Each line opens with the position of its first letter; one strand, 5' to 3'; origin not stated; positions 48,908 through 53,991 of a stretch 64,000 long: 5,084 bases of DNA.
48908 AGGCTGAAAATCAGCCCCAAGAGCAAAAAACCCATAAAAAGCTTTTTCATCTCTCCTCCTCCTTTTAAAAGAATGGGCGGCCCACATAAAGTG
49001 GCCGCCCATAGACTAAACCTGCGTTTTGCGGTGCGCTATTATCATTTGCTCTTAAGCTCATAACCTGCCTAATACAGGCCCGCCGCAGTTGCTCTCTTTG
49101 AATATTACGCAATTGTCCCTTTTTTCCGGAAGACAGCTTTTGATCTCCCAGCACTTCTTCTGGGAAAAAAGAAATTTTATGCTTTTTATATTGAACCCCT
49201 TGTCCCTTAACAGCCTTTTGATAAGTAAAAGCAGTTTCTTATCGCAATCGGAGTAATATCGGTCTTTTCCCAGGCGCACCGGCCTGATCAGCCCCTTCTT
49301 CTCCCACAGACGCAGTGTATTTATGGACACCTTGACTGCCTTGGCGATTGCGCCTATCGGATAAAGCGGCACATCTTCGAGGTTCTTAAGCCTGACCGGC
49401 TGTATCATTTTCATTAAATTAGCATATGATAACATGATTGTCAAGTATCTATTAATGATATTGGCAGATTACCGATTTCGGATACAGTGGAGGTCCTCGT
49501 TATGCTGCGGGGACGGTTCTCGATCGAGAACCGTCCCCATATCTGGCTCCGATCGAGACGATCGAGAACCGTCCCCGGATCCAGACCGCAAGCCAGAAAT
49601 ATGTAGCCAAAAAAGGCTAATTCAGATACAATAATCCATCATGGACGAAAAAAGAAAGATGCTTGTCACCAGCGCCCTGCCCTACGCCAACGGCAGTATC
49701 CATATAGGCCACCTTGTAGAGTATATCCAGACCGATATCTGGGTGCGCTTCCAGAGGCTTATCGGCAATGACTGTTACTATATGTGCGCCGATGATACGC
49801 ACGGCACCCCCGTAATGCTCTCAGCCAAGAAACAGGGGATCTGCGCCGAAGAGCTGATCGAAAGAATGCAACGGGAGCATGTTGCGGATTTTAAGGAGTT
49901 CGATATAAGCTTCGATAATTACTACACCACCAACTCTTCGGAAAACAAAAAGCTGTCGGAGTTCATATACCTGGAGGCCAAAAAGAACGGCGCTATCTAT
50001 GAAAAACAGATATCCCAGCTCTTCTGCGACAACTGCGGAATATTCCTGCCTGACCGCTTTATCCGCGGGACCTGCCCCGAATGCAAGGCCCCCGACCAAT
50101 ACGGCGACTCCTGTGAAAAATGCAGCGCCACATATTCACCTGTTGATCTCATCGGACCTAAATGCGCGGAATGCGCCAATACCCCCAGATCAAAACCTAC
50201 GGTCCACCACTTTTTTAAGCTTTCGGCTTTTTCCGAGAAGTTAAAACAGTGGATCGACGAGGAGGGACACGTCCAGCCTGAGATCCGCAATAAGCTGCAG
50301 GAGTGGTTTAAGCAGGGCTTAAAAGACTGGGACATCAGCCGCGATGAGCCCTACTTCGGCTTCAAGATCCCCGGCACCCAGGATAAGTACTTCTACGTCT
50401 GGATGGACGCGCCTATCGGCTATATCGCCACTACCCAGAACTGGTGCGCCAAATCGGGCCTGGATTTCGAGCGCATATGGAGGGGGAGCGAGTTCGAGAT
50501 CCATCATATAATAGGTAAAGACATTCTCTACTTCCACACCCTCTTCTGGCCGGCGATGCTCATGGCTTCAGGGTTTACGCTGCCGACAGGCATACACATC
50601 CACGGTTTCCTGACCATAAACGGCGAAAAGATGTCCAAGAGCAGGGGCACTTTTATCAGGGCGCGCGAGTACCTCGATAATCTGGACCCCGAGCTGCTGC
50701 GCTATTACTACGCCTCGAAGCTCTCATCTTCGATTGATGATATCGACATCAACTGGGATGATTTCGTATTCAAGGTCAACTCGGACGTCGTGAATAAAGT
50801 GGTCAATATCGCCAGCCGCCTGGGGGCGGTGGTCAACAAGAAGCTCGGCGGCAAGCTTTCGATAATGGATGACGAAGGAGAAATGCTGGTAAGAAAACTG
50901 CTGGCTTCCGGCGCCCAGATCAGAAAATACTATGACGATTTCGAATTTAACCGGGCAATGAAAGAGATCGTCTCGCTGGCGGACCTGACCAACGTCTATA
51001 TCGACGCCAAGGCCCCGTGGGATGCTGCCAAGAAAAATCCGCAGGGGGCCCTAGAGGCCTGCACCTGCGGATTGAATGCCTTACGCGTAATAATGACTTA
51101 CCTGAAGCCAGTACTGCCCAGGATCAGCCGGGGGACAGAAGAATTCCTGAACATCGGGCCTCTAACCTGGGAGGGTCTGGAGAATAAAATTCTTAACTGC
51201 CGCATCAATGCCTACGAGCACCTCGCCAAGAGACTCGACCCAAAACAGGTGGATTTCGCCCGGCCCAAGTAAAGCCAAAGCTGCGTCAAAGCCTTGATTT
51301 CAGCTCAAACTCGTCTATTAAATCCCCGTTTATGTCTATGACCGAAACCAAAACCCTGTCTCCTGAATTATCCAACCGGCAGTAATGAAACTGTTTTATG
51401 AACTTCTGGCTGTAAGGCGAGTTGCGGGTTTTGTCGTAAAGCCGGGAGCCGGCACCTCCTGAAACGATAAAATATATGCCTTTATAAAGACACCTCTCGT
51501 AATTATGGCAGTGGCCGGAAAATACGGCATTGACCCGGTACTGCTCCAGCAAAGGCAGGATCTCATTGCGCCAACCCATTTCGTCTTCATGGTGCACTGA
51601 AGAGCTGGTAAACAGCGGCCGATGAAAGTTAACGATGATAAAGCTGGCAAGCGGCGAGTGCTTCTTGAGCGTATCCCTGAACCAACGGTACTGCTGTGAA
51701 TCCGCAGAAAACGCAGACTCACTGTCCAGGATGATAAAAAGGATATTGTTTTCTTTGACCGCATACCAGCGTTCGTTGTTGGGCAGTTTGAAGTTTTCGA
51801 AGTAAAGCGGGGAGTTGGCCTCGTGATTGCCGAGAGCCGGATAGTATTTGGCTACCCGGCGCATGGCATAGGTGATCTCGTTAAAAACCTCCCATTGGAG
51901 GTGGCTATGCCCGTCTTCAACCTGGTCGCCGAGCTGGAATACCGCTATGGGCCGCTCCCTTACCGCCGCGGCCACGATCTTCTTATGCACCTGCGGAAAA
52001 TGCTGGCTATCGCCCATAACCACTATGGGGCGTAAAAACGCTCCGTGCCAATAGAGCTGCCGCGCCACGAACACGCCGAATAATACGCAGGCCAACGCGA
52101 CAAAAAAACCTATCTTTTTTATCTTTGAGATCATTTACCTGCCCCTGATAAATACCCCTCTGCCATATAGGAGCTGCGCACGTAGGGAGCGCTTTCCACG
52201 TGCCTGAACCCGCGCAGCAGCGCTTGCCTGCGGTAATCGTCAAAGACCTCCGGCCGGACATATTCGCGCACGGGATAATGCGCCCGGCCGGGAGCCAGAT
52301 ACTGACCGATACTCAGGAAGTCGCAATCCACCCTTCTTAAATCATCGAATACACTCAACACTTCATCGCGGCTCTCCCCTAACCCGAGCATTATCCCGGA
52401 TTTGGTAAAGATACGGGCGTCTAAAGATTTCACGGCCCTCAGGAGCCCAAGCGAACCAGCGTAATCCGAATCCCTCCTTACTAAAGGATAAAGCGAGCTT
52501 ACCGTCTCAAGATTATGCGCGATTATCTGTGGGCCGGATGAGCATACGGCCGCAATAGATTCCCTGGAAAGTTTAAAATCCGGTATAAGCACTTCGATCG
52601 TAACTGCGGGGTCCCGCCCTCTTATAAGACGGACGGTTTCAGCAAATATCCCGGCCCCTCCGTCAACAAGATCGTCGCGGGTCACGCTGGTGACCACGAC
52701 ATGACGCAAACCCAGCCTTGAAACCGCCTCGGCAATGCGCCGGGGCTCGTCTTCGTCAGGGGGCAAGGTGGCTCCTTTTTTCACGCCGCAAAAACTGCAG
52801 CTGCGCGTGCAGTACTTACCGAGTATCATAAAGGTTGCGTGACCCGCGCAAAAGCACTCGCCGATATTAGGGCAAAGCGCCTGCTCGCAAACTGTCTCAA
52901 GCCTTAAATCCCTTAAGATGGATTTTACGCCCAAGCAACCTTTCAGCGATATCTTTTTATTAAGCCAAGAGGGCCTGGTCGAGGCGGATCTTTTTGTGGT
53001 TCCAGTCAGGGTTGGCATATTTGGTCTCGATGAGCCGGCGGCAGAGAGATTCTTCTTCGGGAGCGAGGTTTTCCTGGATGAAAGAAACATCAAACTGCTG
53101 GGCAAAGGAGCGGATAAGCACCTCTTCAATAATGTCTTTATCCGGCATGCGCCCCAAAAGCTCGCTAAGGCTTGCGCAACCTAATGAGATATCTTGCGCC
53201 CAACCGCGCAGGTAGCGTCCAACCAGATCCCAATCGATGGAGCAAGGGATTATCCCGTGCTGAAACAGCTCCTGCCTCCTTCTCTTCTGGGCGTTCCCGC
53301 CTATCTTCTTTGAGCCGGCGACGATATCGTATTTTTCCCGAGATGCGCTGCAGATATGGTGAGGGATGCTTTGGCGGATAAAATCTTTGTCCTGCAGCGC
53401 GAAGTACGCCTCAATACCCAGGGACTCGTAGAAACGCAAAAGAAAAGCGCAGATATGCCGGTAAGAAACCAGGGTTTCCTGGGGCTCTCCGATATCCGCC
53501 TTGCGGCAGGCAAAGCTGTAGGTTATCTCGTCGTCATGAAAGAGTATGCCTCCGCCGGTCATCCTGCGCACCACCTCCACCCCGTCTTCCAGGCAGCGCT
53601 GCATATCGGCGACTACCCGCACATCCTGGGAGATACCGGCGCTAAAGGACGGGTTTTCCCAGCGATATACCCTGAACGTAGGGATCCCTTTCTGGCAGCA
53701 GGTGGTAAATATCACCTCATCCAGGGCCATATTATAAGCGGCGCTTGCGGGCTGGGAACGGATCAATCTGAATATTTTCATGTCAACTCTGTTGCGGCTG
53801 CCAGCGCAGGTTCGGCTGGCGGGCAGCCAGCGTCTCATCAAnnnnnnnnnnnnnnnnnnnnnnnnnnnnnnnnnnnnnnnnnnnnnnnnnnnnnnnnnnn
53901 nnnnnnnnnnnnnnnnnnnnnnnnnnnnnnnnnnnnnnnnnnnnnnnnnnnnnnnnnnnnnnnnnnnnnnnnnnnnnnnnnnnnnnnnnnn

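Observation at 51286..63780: Glycine-cleavage/lipoylation/thyX super-operon with two uncharacterised radical SAM enzymes spliced between gcvH, gcvPA and gcvPB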

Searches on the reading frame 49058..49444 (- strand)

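Call 5: search_protein_families(library=pfam, proteins=[window:49058-49444:-], max_evalue=0.01)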
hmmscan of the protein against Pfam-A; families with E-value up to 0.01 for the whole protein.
window:49058-49444:- (128 aa): 2 families
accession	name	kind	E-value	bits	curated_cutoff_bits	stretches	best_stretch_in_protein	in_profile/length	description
PF13411.12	MerR_1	-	4.9e-15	55.8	21.6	1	28-95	1-68/69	MerR HTH family regulatory protein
PF00376.29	MerR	-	1e-08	35.3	28.2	1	30-64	2-38/38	MerR family regulatory protein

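Call 6: search_protein_families(library=ncbifam, proteins=[window:49058-49444:-], max_evalue=0.01)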
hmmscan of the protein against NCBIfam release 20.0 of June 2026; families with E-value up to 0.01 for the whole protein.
window:49058-49444:- (128 aa): 11 families
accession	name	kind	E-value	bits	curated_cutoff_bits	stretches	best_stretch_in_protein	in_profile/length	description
NF047377.1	heat_HspR_dupli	exception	8e-11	41.8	300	1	24-89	2-68/214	heat shock protein transcriptional repressor HspR, fused homodimer type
NF047375.1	HeatShock_HspR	equivalog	1.6e-10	40.8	105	1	26-95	2-72/92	heat shock protein transcriptional repressor HspR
NF007069.0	PRK09514.1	equivalog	2.5e-07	30.7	143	1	27-104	1-79/141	Zn(2+)-responsive transcriptional regulator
TIGR02044.1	CueR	equivalog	9.4e-07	28.9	147.4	1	30-94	3-68/127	Cu(I)-responsive transcriptional regulator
TIGR02043.1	ZntR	equivalog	2.1e-06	27.9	167.95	1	28-97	2-72/131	Zn(2+)-responsive transcriptional regulator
TIGR02051.1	MerR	equivalog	4.3e-06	27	150.85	1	30-103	2-79/124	mercury resistance transcriptional regulator MerR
NF011617.0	PRK15043.1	equivalog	5.2e-05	22.6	417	1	27-98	3-75/243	HTH-type transcriptional regulator MlrA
NF050798.1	TF_FtsR_Actino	equivalog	0.00056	20.1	150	1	38-90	16-69/223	transcriptional regulator FtsR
NF010315.0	PRK13752.1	subfamily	0.0013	18.8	261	1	29-92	9-73/144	mercury resistance transcriptional regulator MerR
TIGR02047.1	CadR-PbrR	equivalog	0.0016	18.5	151.45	1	30-64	3-39/127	Cd(II)/Pb(II)-responsive transcriptional regulator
NF052513.1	TransRegCarH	equivalog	0.0072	15.6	400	1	27-95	6-76/274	HTH-type transcriptional repressor CarH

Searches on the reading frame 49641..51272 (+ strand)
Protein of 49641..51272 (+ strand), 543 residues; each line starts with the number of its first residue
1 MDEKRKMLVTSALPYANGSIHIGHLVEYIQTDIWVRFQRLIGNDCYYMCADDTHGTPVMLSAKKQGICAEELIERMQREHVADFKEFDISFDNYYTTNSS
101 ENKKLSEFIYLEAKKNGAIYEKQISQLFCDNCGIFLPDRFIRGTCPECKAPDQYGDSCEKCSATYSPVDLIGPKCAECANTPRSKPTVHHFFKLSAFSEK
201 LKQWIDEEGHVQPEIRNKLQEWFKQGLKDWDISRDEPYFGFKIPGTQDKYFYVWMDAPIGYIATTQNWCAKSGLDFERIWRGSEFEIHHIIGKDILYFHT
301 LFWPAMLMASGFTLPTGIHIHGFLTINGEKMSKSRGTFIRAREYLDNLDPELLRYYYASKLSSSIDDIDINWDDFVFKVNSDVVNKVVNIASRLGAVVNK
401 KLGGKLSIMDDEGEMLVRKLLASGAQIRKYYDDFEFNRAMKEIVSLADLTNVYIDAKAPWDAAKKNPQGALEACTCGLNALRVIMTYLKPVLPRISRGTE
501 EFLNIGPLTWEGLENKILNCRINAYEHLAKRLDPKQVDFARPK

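Call 5: search_protein_families(library=pfam, proteins=[window:49641-51272:+], max_evalue=0.01)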
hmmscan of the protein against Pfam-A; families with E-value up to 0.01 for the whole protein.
window:49641-51272:+ (543 aa): 6 families
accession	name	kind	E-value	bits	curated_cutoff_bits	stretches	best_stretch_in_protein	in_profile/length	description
PF09334.17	tRNA-synt_1g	-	8.9e-154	512.4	20.1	1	7-393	1-389/391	tRNA synthetases class I (M)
PF00133.28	tRNA-synt_1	-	3.4e-15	56.2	22.7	1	3-104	21-141/414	tRNA synthetases class I (I, L, M and V)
PF01406.26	tRNA-synt_1e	-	3e-13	50.3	27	2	282-360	205-283/301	tRNA synthetases class I (C) catalytic domain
PF19303.5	Anticodon_3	-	5.1e-09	36.6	23.5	1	411-517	9-115/152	Anticodon binding domain of methionyl tRNA ligase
PF01921.24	tRNA-synt_1f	-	2e-06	27.4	27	1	314-362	266-315/360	tRNA synthetases class I (K)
PF08264.19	Anticodon_1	-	2.3e-06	28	25.1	1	425-496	13-83/148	Anticodon-binding domain of tRNA ligase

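Call 6: search_protein_families(library=ncbifam, proteins=[window:49641-51272:+], max_evalue=0.01)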
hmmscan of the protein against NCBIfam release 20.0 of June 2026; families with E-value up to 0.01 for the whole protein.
window:49641-51272:+ (543 aa): 21 families
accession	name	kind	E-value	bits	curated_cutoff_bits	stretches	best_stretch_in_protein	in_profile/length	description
NF001100.0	PRK00133.1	equivalog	2.3e-222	740.3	587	1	3-538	3-537/676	methionine--tRNA ligase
TIGR00398.1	metG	equivalog_domain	4.7e-166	553.6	336.35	1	7-528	1-525/530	methionine--tRNA ligase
NF008900.0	PRK12267.1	equivalog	2.2e-84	284.2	598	1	3-505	2-478/648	methionine--tRNA ligase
NF008860.0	PRK11893.2-2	equivalog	2.6e-51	175.3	761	2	287-496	328-540/583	methionine--tRNA ligase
NF008859.0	PRK11893.2-1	equivalog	1.3e-38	133.2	553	1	6-452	3-445/498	methionine--tRNA ligase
NF009687.0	PRK13208.1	equivalog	1.5e-26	92.8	738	2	14-132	47-180/801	valine--tRNA ligase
NF008957.0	PRK12300.1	subfamily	3.4e-25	88.2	677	2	3-79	30-106/946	leucine--tRNA ligase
TIGR00392.1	ileS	equivalog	2.4e-22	79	621.4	2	14-77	45-109/861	isoleucine--tRNA ligase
TIGR00422.1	valS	equivalog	3.6e-22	78.2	612.1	2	254-496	454-692/863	valine--tRNA ligase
TIGR00395.1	leuS_arch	equivalog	1.5e-21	76.1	648.5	2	1-77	21-97/938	leucine--tRNA ligase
NF008863.0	PRK11893.2-5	equivalog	2.1e-18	66.2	551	1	2-388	2-393/531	methionine--tRNA ligase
NF004349.1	PRK05729.1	equivalog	3.9e-16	58.5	704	2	291-496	475-676/860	valine--tRNA ligase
TIGR00396.1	leuS_bact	equivalog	4.2e-16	58.3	548.4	2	3-138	27-164/843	leucine--tRNA ligase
TIGR00435.1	cysS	equivalog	1.2e-15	57.6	340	2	283-457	218-381/466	cysteine--tRNA ligase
NF000540.1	alt_ValS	exception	2e-15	55.8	900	2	14-58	42-86/827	valine--tRNA ligase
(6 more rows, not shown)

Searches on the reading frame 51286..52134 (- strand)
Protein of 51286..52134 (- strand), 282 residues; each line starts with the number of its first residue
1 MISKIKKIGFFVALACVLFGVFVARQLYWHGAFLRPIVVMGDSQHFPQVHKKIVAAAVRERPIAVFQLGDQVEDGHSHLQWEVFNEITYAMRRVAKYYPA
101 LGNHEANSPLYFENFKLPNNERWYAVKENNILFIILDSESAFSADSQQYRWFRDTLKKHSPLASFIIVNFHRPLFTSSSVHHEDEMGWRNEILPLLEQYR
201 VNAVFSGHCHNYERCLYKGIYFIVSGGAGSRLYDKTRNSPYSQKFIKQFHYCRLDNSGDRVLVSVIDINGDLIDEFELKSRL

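Call 3: search_protein_families(library=pfam, proteins=[window:51286-52134:-])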
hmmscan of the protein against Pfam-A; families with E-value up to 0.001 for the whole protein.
window:51286-52134:- (282 aa): 1 family
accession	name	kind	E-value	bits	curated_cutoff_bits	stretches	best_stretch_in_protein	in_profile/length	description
PF00149.33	Metallophos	-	1.3e-12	49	21.5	1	36-212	2-191/191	Calcineurin-like phosphoesterase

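Call 4: search_protein_families(library=ncbifam, proteins=[window:51286-52134:-])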
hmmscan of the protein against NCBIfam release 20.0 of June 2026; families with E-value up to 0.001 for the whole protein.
window:51286-52134:- (282 aa): 0 families

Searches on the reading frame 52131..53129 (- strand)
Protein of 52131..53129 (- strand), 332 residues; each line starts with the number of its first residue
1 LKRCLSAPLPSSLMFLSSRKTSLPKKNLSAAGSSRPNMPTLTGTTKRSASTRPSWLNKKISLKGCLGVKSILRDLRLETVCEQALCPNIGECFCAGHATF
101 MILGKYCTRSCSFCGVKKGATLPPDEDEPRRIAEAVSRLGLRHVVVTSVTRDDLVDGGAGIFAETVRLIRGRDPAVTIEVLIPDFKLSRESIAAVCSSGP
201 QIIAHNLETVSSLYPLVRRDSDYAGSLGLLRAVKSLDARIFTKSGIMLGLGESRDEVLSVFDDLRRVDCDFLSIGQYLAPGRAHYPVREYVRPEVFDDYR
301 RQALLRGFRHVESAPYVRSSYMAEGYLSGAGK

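Call 3: search_protein_families(library=pfam, proteins=[window:52131-53129:-])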
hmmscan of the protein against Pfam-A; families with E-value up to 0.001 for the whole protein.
window:52131-53129:- (332 aa): 2 families
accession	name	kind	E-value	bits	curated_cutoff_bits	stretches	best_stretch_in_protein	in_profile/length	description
PF04055.27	Radical_SAM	-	2.6e-16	60.7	29.5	1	102-264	2-166/166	Radical SAM superfamily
PF16881.10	LIAS_N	-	0.00048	21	27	1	46-86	55-96/96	N-terminal domain of lipoyl synthase of Radical_SAM family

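Call 4: search_protein_families(library=ncbifam, proteins=[window:52131-53129:-])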
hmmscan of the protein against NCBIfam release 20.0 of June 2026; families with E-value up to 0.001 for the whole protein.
window:52131-53129:- (332 aa): 6 families
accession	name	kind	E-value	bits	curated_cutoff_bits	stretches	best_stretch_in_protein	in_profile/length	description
NF004019.1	PRK05481.1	subfamily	1.9e-110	368.6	203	1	52-327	1-277/286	lipoyl synthase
NF009544.0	PRK12928.1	subfamily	4.7e-109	364.2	210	1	45-325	13-295/300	lipoyl synthase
NF053790.1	LplA_LipA_fuse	exception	6.5e-102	342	800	1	47-324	328-604/606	bifunctional lipoate--protein ligase/lipoyl synthase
TIGR00510.1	lipA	equivalog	1.3e-96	323.5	310.25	1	46-324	11-291/302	lipoyl synthase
TIGR00433.2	bioB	equivalog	3.1e-06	26.7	225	1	166-273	112-217/307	biotin synthase BioB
TIGR03910.1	pyrrolys_PylB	equivalog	0.0005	19.1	348.2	1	99-276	58-237/347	methylornithine synthase PylB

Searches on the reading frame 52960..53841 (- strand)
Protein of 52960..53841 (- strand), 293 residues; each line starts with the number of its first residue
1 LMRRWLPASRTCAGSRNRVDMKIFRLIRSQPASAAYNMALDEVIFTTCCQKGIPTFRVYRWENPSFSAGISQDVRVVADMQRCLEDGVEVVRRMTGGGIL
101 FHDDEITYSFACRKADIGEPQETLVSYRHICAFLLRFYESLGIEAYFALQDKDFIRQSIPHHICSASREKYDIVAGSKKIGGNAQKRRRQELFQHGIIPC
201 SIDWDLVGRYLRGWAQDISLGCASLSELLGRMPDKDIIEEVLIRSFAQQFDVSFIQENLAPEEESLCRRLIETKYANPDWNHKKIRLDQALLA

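Call 3: search_protein_families(library=pfam, proteins=[window:52960-53841:-])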
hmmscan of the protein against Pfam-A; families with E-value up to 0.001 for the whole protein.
window:52960-53841:- (293 aa): 2 families
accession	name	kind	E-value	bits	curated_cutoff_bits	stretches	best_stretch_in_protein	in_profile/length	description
PF21948.1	LplA-B_cat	-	6.5e-32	111.5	27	1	34-246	2-199/200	Lipoyl protein ligase A/B catalytic domain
PF03099.24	BPL_LplA_LipB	-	2.6e-10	40.8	21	1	86-203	24-133/133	Biotin/lipoate A/B protein ligase family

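Call 4: search_protein_families(library=ncbifam, proteins=[window:52960-53841:-])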
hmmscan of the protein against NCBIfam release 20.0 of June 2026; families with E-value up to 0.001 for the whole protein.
window:52960-53841:- (293 aa): 4 families
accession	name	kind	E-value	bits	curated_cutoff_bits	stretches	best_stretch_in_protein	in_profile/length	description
NF053750.1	LplA_large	exception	3.4e-24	85.6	480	2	35-148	11-127/248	lipoate-protein ligase large subunit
NF053751.1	LplAB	exception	2e-23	82.9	550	2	22-148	98-226/348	lipoate-protein ligase LplAB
TIGR00545.2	lipoyltrans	equivalog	1.8e-18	66.6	280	2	25-147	2-118/328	lipoate--protein ligase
NF053790.1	LplA_LipA_fuse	exception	3.6e-06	25.8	800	1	30-128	11-104/606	bifunctional lipoate--protein ligase/lipoyl synthase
